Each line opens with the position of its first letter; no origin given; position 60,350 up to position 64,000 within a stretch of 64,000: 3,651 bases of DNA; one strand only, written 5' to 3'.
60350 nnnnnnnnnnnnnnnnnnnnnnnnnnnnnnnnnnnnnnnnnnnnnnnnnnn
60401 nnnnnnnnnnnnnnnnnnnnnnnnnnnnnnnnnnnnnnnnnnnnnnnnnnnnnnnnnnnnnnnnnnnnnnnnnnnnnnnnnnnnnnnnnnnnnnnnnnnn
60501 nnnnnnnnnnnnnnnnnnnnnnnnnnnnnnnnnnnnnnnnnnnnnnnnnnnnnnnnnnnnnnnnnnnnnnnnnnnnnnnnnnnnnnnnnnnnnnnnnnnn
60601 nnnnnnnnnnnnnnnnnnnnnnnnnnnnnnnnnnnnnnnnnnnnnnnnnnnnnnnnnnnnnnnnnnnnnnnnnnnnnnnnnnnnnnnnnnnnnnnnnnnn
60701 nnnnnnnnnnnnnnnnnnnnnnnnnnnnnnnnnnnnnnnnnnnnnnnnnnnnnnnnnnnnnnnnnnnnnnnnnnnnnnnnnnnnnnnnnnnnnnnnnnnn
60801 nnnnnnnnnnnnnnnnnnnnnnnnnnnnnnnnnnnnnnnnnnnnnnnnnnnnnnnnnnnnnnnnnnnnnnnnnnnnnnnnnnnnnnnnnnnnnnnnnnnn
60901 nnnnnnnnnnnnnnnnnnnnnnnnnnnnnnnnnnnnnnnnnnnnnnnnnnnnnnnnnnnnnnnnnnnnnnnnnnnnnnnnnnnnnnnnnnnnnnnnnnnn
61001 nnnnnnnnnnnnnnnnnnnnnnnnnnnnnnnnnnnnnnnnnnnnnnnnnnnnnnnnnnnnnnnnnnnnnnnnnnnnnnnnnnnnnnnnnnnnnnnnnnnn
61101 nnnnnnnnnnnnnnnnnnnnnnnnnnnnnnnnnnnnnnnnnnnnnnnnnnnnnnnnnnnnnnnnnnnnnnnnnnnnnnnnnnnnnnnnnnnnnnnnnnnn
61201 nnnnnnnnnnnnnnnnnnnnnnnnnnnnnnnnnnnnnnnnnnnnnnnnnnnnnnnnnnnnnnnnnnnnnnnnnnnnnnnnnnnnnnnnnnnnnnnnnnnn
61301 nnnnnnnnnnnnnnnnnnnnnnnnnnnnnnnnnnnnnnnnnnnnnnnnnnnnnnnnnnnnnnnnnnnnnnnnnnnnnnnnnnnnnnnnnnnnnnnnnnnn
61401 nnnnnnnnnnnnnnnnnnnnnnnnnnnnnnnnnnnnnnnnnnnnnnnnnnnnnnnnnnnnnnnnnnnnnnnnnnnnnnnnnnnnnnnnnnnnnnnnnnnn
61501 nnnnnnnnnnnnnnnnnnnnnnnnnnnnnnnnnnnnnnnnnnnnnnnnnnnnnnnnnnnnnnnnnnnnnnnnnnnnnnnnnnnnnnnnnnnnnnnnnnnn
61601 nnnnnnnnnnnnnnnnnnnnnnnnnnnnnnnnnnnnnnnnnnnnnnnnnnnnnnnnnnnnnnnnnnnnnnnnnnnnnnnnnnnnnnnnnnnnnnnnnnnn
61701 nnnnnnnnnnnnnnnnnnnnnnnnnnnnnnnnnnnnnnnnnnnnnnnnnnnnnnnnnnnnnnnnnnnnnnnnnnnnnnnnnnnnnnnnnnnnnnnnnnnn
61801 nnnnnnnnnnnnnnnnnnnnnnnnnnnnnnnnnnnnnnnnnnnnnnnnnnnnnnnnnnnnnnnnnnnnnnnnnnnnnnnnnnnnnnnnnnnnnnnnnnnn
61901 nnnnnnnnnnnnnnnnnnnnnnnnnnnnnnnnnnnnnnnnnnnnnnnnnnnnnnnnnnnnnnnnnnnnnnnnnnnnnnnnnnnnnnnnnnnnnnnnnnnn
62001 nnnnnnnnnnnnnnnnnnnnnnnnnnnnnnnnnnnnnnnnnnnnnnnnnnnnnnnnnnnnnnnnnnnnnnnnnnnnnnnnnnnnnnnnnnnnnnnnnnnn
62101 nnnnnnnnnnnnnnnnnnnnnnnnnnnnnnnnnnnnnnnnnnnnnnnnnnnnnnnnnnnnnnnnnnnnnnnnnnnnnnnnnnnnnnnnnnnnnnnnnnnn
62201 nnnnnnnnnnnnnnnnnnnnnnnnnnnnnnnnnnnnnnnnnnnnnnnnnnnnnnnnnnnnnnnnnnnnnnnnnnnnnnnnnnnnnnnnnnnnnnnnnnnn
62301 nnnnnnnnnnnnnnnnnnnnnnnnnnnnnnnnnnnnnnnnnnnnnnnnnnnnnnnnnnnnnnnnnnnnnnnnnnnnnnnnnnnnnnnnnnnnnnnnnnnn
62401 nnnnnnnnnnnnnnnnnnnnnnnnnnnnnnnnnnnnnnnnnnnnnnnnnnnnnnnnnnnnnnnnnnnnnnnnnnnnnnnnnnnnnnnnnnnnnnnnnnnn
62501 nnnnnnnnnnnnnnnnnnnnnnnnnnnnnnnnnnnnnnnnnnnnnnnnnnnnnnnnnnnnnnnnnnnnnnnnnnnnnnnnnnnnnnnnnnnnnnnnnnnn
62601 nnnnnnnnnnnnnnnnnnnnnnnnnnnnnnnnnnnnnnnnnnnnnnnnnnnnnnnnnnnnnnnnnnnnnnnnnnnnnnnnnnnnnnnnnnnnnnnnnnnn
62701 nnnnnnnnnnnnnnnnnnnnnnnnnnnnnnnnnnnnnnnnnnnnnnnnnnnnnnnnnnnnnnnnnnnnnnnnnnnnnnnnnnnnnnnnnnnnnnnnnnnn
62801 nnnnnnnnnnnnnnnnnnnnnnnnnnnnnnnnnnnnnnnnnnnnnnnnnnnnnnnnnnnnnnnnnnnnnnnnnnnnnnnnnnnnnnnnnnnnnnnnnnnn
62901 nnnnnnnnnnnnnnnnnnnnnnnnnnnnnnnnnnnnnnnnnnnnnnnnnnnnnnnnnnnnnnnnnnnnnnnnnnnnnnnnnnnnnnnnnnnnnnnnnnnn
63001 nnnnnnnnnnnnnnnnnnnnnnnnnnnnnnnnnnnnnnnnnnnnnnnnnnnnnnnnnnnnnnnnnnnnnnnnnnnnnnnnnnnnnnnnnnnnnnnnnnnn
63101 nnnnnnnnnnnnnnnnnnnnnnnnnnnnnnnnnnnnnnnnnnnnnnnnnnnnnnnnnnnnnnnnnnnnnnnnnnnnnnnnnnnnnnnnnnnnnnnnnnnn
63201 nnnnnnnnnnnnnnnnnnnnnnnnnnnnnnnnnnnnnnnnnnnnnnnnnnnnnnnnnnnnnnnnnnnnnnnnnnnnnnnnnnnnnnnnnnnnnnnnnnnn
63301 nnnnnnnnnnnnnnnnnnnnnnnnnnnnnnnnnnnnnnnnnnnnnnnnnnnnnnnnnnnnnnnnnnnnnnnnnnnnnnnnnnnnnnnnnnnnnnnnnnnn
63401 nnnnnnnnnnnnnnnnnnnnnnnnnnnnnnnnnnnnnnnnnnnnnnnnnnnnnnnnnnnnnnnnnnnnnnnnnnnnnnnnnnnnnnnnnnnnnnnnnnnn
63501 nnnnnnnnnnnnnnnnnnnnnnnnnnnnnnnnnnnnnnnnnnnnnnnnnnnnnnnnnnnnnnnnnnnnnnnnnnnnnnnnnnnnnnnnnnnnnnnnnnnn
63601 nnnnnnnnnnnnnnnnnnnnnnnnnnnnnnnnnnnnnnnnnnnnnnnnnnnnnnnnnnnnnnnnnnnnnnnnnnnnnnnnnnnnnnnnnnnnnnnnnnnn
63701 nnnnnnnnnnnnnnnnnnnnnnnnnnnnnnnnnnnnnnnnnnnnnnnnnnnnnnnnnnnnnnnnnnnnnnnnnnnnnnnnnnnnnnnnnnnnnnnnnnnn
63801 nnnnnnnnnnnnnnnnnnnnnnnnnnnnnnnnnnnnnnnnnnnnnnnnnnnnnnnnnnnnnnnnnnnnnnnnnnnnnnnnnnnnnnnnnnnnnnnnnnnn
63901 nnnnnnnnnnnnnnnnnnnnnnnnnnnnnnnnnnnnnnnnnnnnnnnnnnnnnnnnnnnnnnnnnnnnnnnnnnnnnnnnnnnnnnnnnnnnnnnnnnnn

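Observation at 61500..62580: Very low-GC, translationally coupled pair of membrane proteins with no recognisable family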

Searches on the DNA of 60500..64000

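Call 78: search_rna_families(source=window, start=60500, end=64000, threshold=evalue, max_evalue=1)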
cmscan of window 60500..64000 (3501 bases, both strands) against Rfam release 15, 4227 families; matches with E-value up to 1: 0.
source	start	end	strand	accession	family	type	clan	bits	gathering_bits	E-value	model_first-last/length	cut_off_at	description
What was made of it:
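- Tried and rejected: No Rfam family (call 78).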
